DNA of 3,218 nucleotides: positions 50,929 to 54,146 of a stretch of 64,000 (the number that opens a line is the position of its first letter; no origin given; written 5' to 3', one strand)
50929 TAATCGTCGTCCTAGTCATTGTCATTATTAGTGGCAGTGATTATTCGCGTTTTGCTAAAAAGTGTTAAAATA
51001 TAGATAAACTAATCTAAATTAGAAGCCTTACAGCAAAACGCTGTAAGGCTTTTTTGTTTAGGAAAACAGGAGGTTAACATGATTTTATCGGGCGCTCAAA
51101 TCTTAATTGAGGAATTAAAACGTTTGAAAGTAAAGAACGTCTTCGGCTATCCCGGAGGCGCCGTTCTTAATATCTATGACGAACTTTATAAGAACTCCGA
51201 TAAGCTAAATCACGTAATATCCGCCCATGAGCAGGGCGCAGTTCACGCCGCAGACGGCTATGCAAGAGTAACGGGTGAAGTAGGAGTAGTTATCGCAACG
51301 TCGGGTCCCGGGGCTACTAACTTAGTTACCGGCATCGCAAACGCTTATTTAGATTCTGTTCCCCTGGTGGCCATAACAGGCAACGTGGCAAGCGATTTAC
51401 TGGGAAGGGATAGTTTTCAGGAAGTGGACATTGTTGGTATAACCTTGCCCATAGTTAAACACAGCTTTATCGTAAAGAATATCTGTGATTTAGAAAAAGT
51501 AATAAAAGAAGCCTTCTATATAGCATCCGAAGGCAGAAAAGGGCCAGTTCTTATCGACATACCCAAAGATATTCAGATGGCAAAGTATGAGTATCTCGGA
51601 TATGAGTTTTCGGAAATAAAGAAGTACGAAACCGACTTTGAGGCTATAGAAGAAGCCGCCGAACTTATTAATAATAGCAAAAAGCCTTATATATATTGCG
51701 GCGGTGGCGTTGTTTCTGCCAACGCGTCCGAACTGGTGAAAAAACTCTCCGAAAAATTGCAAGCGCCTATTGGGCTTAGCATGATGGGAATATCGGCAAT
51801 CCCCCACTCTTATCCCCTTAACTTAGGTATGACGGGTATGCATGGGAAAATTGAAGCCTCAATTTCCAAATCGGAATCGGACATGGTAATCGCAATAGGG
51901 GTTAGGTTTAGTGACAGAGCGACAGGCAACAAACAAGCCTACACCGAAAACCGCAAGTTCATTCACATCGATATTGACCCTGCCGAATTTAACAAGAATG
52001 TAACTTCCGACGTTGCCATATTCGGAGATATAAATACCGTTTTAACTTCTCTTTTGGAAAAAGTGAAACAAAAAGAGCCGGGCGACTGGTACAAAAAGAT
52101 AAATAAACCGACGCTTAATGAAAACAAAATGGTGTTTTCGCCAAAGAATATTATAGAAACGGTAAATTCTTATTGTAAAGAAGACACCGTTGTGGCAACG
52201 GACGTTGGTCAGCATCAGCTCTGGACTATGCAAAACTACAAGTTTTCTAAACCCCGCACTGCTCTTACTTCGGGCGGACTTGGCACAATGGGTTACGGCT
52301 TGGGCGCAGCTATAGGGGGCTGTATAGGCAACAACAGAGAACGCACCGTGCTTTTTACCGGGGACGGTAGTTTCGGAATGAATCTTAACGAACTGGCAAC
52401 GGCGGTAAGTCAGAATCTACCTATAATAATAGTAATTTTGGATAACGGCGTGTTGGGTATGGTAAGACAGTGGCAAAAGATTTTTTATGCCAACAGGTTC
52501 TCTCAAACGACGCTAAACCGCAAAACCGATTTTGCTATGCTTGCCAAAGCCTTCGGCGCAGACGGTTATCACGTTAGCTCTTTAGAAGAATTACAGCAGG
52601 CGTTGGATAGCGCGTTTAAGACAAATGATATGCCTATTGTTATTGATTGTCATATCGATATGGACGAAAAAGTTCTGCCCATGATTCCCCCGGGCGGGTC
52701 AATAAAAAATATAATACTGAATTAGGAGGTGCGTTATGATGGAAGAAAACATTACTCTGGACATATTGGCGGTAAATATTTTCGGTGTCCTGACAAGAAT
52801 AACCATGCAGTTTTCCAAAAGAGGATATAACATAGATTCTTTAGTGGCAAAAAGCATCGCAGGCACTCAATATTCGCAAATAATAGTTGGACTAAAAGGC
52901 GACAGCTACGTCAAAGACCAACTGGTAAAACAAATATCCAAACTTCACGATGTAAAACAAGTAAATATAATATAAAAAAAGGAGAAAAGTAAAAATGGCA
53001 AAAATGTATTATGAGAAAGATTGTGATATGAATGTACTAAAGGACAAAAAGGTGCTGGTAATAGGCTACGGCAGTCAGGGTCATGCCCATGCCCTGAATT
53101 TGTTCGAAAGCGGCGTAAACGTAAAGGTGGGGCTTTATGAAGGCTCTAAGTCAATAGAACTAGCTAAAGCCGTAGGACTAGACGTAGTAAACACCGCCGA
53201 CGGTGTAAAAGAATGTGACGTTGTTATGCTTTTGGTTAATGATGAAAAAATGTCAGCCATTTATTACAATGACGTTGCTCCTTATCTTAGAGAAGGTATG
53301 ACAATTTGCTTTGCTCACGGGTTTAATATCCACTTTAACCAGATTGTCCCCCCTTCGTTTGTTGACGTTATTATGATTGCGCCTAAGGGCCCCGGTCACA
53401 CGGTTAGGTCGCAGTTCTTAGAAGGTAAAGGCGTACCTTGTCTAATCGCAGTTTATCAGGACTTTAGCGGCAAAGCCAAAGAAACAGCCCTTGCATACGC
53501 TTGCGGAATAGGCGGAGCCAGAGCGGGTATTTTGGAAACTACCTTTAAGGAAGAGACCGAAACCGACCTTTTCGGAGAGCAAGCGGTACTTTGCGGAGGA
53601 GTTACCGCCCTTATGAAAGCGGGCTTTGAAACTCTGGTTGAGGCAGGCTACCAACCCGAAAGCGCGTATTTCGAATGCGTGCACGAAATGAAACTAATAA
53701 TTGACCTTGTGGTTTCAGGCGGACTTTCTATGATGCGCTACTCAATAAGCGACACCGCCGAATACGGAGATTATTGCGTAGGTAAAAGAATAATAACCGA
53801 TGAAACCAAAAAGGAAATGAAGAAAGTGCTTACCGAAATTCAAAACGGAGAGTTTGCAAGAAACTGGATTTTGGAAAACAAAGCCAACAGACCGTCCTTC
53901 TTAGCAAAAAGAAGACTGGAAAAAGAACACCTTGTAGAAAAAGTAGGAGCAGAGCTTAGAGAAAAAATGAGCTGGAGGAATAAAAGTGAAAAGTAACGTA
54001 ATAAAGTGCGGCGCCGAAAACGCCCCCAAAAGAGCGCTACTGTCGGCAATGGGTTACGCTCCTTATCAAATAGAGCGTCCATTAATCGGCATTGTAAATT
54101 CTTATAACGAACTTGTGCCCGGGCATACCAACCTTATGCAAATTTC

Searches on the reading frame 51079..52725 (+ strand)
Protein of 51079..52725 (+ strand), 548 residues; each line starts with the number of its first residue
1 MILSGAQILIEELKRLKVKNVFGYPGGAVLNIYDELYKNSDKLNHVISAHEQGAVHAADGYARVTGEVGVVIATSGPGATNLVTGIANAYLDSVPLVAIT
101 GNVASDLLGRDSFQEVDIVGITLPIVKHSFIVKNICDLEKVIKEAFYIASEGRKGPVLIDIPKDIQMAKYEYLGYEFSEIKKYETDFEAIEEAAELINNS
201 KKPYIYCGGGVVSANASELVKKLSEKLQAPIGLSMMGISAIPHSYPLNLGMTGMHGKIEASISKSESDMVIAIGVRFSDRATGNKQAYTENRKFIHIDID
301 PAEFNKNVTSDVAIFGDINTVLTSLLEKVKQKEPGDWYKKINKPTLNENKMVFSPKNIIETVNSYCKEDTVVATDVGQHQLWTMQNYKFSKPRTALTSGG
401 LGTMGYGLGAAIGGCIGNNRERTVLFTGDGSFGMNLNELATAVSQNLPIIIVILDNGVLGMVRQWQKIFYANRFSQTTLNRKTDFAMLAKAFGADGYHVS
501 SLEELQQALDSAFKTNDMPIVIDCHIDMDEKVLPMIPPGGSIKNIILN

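Call 7: search_protein_families(library=pfam, proteins=[window:51079-52725:+])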
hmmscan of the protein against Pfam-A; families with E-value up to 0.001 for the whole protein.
window:51079-52725:+ (548 aa): 3 families
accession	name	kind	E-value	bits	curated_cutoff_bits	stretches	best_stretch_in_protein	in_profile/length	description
PF02775.26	TPP_enzyme_C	-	9.3e-52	175.3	21.9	1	375-524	1-151/151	Thiamine pyrophosphate enzyme, C-terminal TPP binding domain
PF00205.28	TPP_enzyme_M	-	3.4e-43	147.1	30.4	1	190-325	1-137/137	Thiamine pyrophosphate enzyme, central domain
PF02776.23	TPP_enzyme_N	-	2.2e-40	137.5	26.8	1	4-120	2-118/119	Thiamine pyrophosphate enzyme, N-terminal TPP binding domain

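Call 9: find_homologous_proteins(query=window:51079-52725:+, max_evalue=1e-100)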
Query window:51079-52725:+ (548 aa): 8000 proteins with E <= 1e-100 among 8000 candidates; the best 120 are listed.
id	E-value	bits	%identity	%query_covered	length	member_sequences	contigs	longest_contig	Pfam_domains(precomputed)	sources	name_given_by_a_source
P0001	0.0e+0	1226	100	100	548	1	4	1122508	PF02775.27,PF02776.24,PF00205.29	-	-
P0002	0.0e+0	1120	90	100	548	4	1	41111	PF02775.27,PF02776.24,PF00205.29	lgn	-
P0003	0.0e+0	1093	87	100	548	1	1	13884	PF02775.27,PF02776.24,PF00205.29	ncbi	-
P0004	3.1e-294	995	81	100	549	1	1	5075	PF02775.27,PF02776.24,PF00205.29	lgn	-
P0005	4.2e-294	994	81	100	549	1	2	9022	PF02775.27,PF02776.24,PF00205.29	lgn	-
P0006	1.2e-293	993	80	100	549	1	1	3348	PF02775.27,PF02776.24,PF00205.29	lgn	-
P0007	1.7e-293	992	80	100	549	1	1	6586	PF02775.27,PF02776.24,PF00205.29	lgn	-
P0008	7.3e-292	987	80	100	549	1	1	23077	PF02775.27,PF02776.24,PF00205.29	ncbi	-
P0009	3.8e-291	985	80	100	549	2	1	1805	PF02775.27,PF02776.24,PF00205.29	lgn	-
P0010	2.3e-269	913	73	100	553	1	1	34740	PF02775.27,PF02776.24,PF00205.29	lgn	-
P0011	9.6e-268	907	74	100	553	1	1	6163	PF02775.27,PF02776.24,PF00205.29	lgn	-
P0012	4.7e-248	842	68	100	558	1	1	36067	PF02775.27,PF02776.24,PF00205.29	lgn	-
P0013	4.8e-241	819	67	100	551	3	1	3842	PF02775.27,PF02776.24,PF00205.29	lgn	-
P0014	6.8e-241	819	67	100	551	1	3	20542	PF02775.27,PF02776.24,PF00205.29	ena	-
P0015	6.7e-240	815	67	99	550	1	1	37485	PF02775.27,PF02776.24,PF00205.29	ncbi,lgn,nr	ncbi:MAG: biosynthetic-type acetolactate synthase large subunit [Clostridia bacterium]|nr:biosynthet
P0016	7.8e-240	815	65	100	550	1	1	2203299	PF02775.27,PF02776.24,PF00205.29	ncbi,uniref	ncbi:acetolactate synthase-1/2/3 large subunit [Elusimicrobium posterum]|uniref:biosynthetic-type ac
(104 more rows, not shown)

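Call 10: find_related_loci(query=window:51079-52725:+, collection=genome_contigs, flank=3000)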
Query window:51079-52725:+ (548 aa) in genome_contigs; peptide patterns used: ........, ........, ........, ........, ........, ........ (x = any residue, [..] = any of these).
600 stretches matched a pattern (row limit reached: there are more); 585 encode a relative of the query (tblastn E <= 1e-3); the best 80 are kept; 80 distinct loci.
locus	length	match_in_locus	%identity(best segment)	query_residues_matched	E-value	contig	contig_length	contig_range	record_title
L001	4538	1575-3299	64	1-546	0e+0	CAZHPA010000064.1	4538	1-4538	MAG TPA_asm: uncultured Defluviitaleaceae bacterium isolate SRP242652_co1_196 genome assembly, contig: NODE_16455_length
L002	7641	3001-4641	64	1-547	0e+0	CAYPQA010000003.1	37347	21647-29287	MAG TPA_asm: uncultured Eubacteriales bacterium isolate SRP242652_co2_100 genome assembly, contig: NODE_1295_length_3734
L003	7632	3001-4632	63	1-546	0e+0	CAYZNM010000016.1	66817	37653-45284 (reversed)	MAG TPA_asm: uncultured Eubacteriales bacterium isolate SRP242652_co1_111 genome assembly, contig: NODE_369_length_66817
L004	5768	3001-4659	60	1-548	0e+0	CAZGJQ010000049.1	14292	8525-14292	MAG TPA_asm: uncultured Oscillospiraceae bacterium isolate SRP241341_co1_204 genome assembly, contig: NODE_4657_length_1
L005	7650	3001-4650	63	1-547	0e+0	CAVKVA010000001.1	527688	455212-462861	Parolsenella sp. isolate G02631-L1_cleanbin_000008 genome assembly, contig: Spades_G02631-L1_contig_1, whole genome shot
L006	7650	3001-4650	62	1-547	0e+0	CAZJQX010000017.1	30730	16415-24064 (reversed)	MAG TPA_asm: uncultured Lachnospiraceae bacterium isolate binchicken_co354_266 genome assembly, contig: NODE_1325_length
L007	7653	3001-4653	60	1-547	0e+0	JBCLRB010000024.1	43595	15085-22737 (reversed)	Lachnospiraceae bacterium 45-P1 voucher GPTB0099 scaffold24, whole genome shotgun sequence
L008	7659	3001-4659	61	1-548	0e+0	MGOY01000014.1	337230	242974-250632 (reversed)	MAG: Clostridiales bacterium GWF2_38_85 gwf2_scaffold_17, whole genome shotgun sequence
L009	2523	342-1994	60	1-547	0e+0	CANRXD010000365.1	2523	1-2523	MAG TPA_asm: uncultured Clostridium sp. isolate SRR15730538_bin.38_metawrap_v1.3_MAG genome assembly, contig: NODE.29721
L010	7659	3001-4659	61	1-548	0e+0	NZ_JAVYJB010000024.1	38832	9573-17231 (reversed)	Pilosibacter fragilis strain CSJ-4 CSJ-4_ctg0025, whole genome shotgun sequence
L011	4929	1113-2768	62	1-547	0e+0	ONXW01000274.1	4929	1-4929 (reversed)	uncultured Clostridiales bacterium isolate RUG743 genome assembly, contig: k87_27776269, whole genome shotgun sequence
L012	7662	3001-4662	60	1-548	0e+0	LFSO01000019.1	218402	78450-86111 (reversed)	MAG: Clostridiales bacterium DTU053 scaffold574, whole genome shotgun sequence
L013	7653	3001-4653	60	1-547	0e+0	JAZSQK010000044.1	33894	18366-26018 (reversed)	MAG: Acutalibacteraceae bacterium isolate T1900044543_TS20190009.MAGScoT_cleanbin_000007 SGB_91_k141_1156966, whole geno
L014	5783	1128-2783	61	1-547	0e+0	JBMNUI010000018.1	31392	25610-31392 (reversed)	MAG: Eubacteriales bacterium isolate SBF912SR1HQ0008 scaffold_4113_c1, whole genome shotgun sequence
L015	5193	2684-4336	60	1-547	0e+0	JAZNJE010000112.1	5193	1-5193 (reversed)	MAG: Acutalibacteraceae bacterium isolate T1900044680_TS20190146.MAGScoT_cleanbin_000054 SGB_1686_k141_881066, whole gen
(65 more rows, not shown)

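Call 11: find_encoding_contigs(protein=P0001, flank=2500, max_places=6)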
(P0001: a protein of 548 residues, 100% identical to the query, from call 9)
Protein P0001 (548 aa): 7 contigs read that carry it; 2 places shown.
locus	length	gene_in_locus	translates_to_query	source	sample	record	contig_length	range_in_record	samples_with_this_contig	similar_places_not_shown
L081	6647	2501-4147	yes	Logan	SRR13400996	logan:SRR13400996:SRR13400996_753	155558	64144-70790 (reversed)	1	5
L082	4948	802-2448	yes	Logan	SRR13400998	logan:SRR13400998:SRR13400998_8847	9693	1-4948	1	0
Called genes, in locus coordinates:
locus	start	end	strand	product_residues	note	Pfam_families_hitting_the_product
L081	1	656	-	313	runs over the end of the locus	PF21948:LplA-B_cat, PF03099:BPL_LplA_LipB (weak)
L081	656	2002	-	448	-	PF07690:MFS_1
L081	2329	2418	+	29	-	-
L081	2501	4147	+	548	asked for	PF02776:TPP_enzyme_N, PF00205:TPP_enzyme_M, PF02775:TPP_enzyme_C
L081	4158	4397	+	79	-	PF22629:ACT_AHAS_ss, PF13710:ACT_5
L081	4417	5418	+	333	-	PF03446:NAD_binding_2 (faint), PF03807:F420_oxidored (weak), PF07991:KARI_N, PF01450:KARI_C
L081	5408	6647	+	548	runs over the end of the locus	PF00920:ILVD_EDD_N, PF24877:ILV_EDD_C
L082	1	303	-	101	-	?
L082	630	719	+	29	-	-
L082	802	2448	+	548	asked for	PF02776:TPP_enzyme_N, PF00205:TPP_enzyme_M, PF02775:TPP_enzyme_C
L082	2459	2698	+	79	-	PF22629:ACT_AHAS_ss, PF13710:ACT_5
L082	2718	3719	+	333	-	PF03446:NAD_binding_2 (faint), PF03807:F420_oxidored (weak), PF07991:KARI_N, PF01450:KARI_C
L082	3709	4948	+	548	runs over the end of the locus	PF00920:ILVD_EDD_N, PF24877:ILV_EDD_C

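Call 12: find_encoding_contigs(protein=P0002, flank=2500, max_places=4)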
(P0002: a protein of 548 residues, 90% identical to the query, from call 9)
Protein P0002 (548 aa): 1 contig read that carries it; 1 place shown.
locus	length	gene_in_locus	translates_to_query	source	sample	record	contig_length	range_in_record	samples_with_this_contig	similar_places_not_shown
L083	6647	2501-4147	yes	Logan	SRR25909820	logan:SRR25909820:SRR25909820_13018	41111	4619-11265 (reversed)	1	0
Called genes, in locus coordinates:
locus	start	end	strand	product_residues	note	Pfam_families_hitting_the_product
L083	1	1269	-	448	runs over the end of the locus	PF07690:MFS_1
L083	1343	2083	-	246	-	PF19700:DUF6198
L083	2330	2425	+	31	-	-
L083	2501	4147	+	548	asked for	PF02776:TPP_enzyme_N, PF00205:TPP_enzyme_M, PF02775:TPP_enzyme_C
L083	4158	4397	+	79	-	PF22629:ACT_AHAS_ss, PF13710:ACT_5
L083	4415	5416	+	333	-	PF03446:NAD_binding_2 (faint), PF03807:F420_oxidored (weak), PF07991:KARI_N, PF01450:KARI_C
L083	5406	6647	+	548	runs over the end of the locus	PF00920:ILVD_EDD_N, PF24877:ILV_EDD_C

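Call 13: find_encoding_contigs(protein=P0003, flank=2500, max_places=4)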
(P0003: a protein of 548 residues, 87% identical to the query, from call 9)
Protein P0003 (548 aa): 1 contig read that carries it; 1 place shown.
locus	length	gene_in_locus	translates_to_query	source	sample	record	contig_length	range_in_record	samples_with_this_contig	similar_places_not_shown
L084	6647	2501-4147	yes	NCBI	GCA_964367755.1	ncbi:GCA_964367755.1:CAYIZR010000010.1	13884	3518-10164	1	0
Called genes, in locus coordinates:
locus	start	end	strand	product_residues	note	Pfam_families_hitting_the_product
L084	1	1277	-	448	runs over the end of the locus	PF07690:MFS_1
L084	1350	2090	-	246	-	PF19700:DUF6198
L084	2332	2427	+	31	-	-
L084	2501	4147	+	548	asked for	PF02776:TPP_enzyme_N, PF00205:TPP_enzyme_M, PF02775:TPP_enzyme_C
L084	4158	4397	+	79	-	PF22629:ACT_AHAS_ss, PF13710:ACT_5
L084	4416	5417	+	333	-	PF03446:NAD_binding_2 (faint), PF03807:F420_oxidored (weak), PF07991:KARI_N, PF01450:KARI_C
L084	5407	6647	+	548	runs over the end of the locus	PF00920:ILVD_EDD_N, PF24877:ILV_EDD_C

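Call 16: find_encoding_contigs(protein=P0008, flank=2500, max_places=3)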
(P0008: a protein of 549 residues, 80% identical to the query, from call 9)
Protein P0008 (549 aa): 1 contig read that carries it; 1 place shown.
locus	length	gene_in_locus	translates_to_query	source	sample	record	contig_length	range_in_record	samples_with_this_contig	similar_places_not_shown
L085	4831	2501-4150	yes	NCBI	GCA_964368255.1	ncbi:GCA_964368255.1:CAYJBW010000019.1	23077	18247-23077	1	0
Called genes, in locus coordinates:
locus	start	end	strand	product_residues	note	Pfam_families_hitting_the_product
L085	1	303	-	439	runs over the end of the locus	PF00890:FAD_binding_2 (weak), PF01134:GIDA, PF01262:AlaDh_PNT_C (faint), PF07992:Pyr_redox_2, PF12831:FAD_oxidored, PF13738:Pyr_redox_3, PF00070:Pyr_redox, PF02852:Pyr_redox_dim, +5 more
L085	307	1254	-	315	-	PF21948:LplA-B_cat, PF03099:BPL_LplA_LipB (weak)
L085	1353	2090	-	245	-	PF19700:DUF6198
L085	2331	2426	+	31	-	-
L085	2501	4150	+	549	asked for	PF02776:TPP_enzyme_N, PF00205:TPP_enzyme_M, PF02775:TPP_enzyme_C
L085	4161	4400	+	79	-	PF22629:ACT_AHAS_ss, PF13710:ACT_5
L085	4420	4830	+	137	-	?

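Call 17: find_encoding_contigs(protein=P0010, flank=2500, max_places=3)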
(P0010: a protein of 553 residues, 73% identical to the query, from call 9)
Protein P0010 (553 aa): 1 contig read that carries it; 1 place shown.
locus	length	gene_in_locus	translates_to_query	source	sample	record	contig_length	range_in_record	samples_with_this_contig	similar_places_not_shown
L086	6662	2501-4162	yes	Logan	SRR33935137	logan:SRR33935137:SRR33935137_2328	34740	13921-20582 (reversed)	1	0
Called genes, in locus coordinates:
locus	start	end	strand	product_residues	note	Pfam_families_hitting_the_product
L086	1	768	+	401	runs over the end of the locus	PF13180:PDZ_2, PF00595:PDZ (weak), PF14685:PDZ_Tricorn (weak), PF17820:PDZ_6, PF05580:Peptidase_S55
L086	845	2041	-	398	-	PF00563:EAL, PF10388:YkuI_C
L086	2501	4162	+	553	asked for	PF02776:TPP_enzyme_N, PF00205:TPP_enzyme_M, PF02775:TPP_enzyme_C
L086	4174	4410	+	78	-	PF13291:ACT_4 (weak), PF01842:ACT (weak), PF22629:ACT_AHAS_ss, PF13710:ACT_5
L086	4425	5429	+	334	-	PF02826:2-Hacid_dh_C (weak), PF03446:NAD_binding_2 (weak), PF03807:F420_oxidored, PF07991:KARI_N, PF01450:KARI_C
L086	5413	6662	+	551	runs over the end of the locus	PF00920:ILVD_EDD_N, PF24877:ILV_EDD_C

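Call 18: find_encoding_contigs(protein=P0012, flank=2500, max_places=3)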
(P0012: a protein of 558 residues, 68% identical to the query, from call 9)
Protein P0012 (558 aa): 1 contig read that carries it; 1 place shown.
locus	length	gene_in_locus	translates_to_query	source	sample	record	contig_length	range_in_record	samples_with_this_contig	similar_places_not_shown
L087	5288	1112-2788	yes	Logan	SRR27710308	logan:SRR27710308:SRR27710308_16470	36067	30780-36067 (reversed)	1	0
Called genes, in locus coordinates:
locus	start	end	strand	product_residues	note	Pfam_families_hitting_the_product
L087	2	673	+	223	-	?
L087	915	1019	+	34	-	-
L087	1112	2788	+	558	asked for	PF02776:TPP_enzyme_N, PF00205:TPP_enzyme_M, PF02775:TPP_enzyme_C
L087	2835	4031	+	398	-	PF00291:PALP, PF01842:ACT (faint)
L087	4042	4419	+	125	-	PF01042:Ribonuc_L-PSP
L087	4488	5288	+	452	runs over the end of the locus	PF20769:YPEB_N, PF14620:YPEB_PepSY1-2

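Call 66: find_encoding_contigs(protein=P0016, flank=1500, max_places=2)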
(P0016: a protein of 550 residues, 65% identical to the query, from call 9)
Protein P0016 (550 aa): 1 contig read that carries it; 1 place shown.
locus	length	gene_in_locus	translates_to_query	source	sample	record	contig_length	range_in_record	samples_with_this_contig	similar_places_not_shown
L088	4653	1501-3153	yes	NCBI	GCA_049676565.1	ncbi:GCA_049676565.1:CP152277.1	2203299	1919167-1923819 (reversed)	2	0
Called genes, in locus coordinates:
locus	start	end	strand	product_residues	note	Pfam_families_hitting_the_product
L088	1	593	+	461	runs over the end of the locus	PF02321:OEP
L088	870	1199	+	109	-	PF01588:tRNA_bind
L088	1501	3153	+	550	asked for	PF02776:TPP_enzyme_N, PF00205:TPP_enzyme_M, PF02775:TPP_enzyme_C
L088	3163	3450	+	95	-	PF01842:ACT (weak), PF22629:ACT_AHAS_ss, PF13710:ACT_5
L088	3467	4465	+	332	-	PF00670:AdoHcyase_NAD, PF02826:2-Hacid_dh_C, PF03446:NAD_binding_2 (weak), PF03807:F420_oxidored (weak), PF07991:KARI_N, PF01450:KARI_C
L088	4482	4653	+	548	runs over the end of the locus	PF00920:ILVD_EDD_N, PF24877:ILV_EDD_C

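Call 67: find_encoding_contigs(protein=P0014, flank=1500, max_places=2)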
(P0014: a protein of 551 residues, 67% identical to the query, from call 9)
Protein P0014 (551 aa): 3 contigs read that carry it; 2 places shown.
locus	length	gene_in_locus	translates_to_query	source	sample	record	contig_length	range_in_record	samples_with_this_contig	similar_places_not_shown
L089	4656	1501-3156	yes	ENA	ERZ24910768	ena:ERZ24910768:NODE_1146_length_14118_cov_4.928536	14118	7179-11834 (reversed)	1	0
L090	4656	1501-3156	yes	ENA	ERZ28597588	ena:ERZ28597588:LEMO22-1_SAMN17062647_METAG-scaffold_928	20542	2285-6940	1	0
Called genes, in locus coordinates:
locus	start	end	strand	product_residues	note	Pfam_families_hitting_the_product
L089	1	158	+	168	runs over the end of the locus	-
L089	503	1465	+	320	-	PF00291:PALP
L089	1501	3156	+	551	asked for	PF02776:TPP_enzyme_N, PF00205:TPP_enzyme_M, PF02775:TPP_enzyme_C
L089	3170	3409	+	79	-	PF22629:ACT_AHAS_ss, PF13710:ACT_5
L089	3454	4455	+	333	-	PF00670:AdoHcyase_NAD (faint), PF02826:2-Hacid_dh_C (weak), PF07991:KARI_N, PF03446:NAD_binding_2 (faint), PF03807:F420_oxidored (weak), PF01450:KARI_C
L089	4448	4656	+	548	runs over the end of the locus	PF00920:ILVD_EDD_N, PF24877:ILV_EDD_C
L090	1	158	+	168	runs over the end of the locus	-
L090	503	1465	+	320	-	PF00291:PALP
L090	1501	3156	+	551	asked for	PF02776:TPP_enzyme_N, PF00205:TPP_enzyme_M, PF02775:TPP_enzyme_C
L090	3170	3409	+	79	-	PF22629:ACT_AHAS_ss, PF13710:ACT_5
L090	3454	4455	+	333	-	PF00670:AdoHcyase_NAD (faint), PF02826:2-Hacid_dh_C (weak), PF07991:KARI_N, PF03446:NAD_binding_2 (faint), PF03807:F420_oxidored (weak), PF01450:KARI_C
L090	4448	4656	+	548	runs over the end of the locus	PF00920:ILVD_EDD_N, PF24877:ILV_EDD_C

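Call 68: find_encoding_contigs(protein=P0015, flank=1500, max_places=2)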
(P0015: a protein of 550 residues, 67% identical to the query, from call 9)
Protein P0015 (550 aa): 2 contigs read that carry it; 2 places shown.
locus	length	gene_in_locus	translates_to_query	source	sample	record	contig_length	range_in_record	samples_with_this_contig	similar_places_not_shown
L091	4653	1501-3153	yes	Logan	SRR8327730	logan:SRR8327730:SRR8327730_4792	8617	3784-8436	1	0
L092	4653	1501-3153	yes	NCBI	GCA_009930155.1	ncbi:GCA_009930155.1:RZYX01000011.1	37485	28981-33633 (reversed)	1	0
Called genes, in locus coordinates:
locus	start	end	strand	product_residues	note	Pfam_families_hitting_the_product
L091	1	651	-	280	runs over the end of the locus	PF03816:LytR_cpsA_psr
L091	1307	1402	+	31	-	-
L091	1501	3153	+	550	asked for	PF02776:TPP_enzyme_N, PF00205:TPP_enzyme_M, PF02775:TPP_enzyme_C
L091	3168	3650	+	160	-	PF01842:ACT, PF22629:ACT_AHAS_ss, PF13710:ACT_5, PF10369:ALS_ss_C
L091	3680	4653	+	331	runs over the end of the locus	PF00670:AdoHcyase_NAD (faint), PF02826:2-Hacid_dh_C (faint), PF03446:NAD_binding_2 (weak), PF03807:F420_oxidored, PF07991:KARI_N, PF01450:KARI_C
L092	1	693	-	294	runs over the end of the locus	PF03816:LytR_cpsA_psr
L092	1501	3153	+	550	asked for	PF02776:TPP_enzyme_N, PF00205:TPP_enzyme_M, PF02775:TPP_enzyme_C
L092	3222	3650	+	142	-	PF01842:ACT (weak), PF13710:ACT_5, PF22629:ACT_AHAS_ss, PF10369:ALS_ss_C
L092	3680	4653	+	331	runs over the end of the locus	PF00670:AdoHcyase_NAD (faint), PF02826:2-Hacid_dh_C (faint), PF03446:NAD_binding_2 (weak), PF03807:F420_oxidored, PF07991:KARI_N, PF01450:KARI_C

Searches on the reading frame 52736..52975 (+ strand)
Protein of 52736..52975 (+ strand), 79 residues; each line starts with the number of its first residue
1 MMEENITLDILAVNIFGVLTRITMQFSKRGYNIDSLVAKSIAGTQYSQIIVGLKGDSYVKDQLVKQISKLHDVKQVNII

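Call 7: search_protein_families(library=pfam, proteins=[window:52736-52975:+])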
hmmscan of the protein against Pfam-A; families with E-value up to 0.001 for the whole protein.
window:52736-52975:+ (79 aa): 3 families
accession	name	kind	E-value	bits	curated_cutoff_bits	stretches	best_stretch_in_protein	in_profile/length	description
PF22629.2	ACT_AHAS_ss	-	6.1e-14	52.4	27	1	8-73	1-65/67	AHAS small subunit-like ACT domain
PF13710.12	ACT_5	-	4.3e-11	42.9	27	1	17-76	4-62/62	ACT domain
PF01842.31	ACT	-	0.00076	19.6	27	1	7-70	2-64/66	ACT domain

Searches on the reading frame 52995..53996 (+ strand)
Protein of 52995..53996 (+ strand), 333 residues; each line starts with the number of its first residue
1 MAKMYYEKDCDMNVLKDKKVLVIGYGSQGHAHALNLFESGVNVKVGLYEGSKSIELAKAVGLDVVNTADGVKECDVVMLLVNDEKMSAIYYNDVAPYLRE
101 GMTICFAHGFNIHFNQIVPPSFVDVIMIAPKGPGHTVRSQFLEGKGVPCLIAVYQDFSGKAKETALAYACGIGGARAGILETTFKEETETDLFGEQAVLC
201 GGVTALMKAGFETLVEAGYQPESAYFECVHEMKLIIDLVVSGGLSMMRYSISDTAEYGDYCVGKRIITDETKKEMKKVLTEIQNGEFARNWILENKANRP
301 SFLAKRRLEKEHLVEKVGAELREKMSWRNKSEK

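Call 7: search_protein_families(library=pfam, proteins=[window:52995-53996:+])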
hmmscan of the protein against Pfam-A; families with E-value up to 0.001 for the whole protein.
window:52995-53996:+ (333 aa): 5 families
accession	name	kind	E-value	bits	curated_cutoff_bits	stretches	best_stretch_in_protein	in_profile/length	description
PF07991.19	KARI_N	-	2.8e-70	235.6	20.6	1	14-178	1-165/165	Acetohydroxy acid isomeroreductase, NADPH-binding domain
PF01450.25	KARI_C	-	1e-64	217.7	29.1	1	184-327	1-144/144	Ketol-acid reductoisomerase, C-terminal domain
PF03807.23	F420_oxidored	-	4.6e-06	27.6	21.6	1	19-89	1-75/94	NADP oxidoreductase coenzyme F420-dependent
PF03446.21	NAD_binding_2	-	1.3e-05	25.7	21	1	20-104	2-89/161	NAD binding domain of 6-phosphogluconate dehydrogenase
PF02826.25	2-Hacid_dh_C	-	0.00028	20.8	25.1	1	8-84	27-102/178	D-isomer specific 2-hydroxyacid dehydrogenase, NAD binding domain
